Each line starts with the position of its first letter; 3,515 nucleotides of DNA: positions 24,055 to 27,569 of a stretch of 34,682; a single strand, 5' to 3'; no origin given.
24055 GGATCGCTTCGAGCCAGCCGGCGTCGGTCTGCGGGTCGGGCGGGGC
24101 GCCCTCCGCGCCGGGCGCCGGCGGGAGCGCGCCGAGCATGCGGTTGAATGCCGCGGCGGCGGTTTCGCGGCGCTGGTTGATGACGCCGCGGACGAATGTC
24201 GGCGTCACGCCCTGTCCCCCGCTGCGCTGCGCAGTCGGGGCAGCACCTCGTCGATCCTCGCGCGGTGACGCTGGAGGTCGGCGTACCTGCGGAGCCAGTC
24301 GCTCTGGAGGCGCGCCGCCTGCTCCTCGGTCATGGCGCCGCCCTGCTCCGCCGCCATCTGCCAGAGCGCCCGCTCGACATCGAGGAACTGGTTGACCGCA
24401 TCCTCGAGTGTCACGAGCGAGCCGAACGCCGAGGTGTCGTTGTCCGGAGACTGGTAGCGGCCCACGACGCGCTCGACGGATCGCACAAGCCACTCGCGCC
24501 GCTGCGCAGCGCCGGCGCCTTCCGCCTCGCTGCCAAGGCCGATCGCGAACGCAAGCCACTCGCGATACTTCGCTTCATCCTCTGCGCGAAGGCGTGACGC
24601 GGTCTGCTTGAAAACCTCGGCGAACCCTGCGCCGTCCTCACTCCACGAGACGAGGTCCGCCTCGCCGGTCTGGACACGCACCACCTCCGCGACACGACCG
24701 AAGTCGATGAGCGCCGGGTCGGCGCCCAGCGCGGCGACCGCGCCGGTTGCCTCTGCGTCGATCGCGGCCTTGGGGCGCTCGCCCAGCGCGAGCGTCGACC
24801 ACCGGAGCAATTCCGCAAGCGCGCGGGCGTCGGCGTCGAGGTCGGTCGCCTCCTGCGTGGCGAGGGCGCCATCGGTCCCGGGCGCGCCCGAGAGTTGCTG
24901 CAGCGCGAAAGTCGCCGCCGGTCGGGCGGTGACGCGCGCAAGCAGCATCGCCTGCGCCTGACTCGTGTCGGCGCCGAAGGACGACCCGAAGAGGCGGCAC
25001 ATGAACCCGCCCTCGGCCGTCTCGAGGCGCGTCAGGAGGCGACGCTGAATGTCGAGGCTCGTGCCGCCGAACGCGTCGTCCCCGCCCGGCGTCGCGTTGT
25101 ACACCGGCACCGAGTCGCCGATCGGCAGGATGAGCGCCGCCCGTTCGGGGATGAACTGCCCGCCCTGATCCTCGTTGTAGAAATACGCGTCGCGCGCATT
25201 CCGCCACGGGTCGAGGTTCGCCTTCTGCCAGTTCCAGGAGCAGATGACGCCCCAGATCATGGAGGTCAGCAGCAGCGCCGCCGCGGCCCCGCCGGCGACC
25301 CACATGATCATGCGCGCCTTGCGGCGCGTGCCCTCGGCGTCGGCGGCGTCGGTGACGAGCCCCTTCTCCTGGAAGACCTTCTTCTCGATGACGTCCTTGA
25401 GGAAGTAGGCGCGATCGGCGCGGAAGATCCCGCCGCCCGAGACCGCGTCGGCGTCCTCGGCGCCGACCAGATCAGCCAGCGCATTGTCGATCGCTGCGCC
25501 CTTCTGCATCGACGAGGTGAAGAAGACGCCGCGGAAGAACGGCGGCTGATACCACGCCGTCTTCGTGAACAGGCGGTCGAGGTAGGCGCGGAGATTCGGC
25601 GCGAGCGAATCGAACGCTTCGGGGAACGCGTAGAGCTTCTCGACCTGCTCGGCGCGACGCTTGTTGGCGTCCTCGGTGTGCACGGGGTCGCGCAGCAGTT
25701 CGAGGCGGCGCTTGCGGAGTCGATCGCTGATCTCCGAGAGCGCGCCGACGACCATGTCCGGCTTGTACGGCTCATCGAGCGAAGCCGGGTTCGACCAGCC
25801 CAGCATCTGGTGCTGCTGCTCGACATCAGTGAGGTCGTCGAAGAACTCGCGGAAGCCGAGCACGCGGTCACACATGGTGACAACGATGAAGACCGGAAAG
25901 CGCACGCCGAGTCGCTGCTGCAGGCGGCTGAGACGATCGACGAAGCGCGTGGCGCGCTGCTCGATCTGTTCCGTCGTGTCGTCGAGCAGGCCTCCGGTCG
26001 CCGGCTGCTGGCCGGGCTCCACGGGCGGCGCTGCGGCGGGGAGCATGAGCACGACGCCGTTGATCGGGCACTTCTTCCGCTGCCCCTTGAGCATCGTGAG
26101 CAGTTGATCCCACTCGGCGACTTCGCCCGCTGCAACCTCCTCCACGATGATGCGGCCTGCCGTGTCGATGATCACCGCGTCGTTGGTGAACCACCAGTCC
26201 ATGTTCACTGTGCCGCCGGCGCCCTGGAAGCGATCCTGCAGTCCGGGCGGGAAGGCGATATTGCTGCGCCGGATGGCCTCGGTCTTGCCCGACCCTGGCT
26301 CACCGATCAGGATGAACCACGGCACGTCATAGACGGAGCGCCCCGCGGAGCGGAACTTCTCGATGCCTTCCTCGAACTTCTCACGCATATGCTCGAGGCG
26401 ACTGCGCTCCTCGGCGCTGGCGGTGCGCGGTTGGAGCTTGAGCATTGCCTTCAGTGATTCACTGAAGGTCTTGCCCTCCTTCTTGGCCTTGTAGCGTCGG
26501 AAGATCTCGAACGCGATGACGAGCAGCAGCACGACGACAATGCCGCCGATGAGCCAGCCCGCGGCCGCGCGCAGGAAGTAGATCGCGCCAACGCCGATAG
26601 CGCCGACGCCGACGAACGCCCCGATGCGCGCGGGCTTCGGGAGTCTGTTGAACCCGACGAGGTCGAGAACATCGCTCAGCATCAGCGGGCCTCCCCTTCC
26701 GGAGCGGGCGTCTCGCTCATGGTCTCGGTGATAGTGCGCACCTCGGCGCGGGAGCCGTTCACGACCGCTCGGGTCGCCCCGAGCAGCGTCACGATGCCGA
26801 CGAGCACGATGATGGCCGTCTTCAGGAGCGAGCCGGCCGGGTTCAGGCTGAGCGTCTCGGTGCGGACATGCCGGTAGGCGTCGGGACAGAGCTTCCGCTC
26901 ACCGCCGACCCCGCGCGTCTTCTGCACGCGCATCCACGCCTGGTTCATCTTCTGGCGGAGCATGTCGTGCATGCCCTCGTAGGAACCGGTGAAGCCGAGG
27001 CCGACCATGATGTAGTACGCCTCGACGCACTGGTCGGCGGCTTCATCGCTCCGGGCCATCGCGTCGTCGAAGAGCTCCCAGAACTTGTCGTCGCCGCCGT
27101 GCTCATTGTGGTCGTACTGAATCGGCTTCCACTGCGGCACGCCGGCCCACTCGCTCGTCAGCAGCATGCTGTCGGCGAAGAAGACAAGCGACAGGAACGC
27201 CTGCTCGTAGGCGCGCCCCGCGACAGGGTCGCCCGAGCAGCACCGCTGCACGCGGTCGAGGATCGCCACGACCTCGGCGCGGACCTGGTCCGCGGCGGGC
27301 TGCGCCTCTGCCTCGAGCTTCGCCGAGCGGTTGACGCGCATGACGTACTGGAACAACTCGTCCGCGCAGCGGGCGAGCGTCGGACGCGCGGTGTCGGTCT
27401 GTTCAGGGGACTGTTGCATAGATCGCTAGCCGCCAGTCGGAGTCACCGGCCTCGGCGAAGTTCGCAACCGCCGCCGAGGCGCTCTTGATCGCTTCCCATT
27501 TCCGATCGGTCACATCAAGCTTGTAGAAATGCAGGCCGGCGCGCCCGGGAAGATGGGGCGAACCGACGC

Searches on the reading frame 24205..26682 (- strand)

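Call 3: search_protein_families(library=pfam, proteins=[window:24205-26682:-], max_evalue=0.01)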
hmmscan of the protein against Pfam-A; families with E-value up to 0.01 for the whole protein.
window:24205-26682:- (825 aa): 1 family
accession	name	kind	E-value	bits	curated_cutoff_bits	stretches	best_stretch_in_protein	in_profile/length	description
PF14331.11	IcmF-related_N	-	7.7e-55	186.4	25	1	188-463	5-258/259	IcmF-related N-terminal domain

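Call 6: search_protein_families(library=ncbifam, proteins=[window:24205-26682:-], max_evalue=1)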
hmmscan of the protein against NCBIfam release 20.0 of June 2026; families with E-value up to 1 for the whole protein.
window:24205-26682:- (825 aa): 2 families
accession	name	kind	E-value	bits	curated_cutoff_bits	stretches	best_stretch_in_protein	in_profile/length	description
TIGR03348.1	VI_IcmF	equivalog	5.7e-84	282.9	388.15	1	48-484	37-456/1168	type VI secretion system membrane subunit TssM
NF038226.1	IcmF_IVB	equivalog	3.5e-05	21.9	1000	1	232-445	112-309/973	type IVB secretion system protein IcmF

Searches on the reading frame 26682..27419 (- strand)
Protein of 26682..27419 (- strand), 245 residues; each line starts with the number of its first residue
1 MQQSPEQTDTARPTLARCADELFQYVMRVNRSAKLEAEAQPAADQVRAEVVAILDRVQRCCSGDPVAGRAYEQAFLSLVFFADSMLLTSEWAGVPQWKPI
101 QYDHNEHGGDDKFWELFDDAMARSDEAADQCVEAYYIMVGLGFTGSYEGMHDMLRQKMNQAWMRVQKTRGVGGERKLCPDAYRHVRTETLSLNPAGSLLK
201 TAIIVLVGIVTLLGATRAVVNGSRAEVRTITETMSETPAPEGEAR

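Call 3: search_protein_families(library=pfam, proteins=[window:26682-27419:-], max_evalue=0.01)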
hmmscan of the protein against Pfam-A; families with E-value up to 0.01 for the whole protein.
window:26682-27419:- (245 aa): 1 family
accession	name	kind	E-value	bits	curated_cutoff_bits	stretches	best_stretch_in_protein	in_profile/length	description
PF09850.14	DotU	-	1.9e-21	77.1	27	1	15-212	2-198/205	Type VI secretion system protein DotU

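Call 6: search_protein_families(library=ncbifam, proteins=[window:26682-27419:-], max_evalue=1)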
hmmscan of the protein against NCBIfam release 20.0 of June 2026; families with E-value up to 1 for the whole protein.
window:26682-27419:- (245 aa): 5 families
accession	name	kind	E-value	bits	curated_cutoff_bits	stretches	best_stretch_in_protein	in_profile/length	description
TIGR03349.1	IV_VI_DotU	subfamily_domain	2.1e-11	44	89.95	1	14-213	2-199/211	DotU/TssL family secretion system protein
NF005444.0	PRK07033.1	equivalog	7.8e-07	28.4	520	1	10-233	44-266/438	DotU family type VI secretion system protein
NF038228.1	IcmH_DotU_IVB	equivalog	9.3e-06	25.2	50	1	90-208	114-233/258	type IVB secretion system protein IcmH/DotU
NF005999.0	PRK08126.1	subfamily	5.5e-05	22.1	571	1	100-238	148-286/432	hypothetical protein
NF038239.1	T6SS_TssL_short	exception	0.051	13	180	1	107-166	94-153/207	type VI secretion system protein TssL, short form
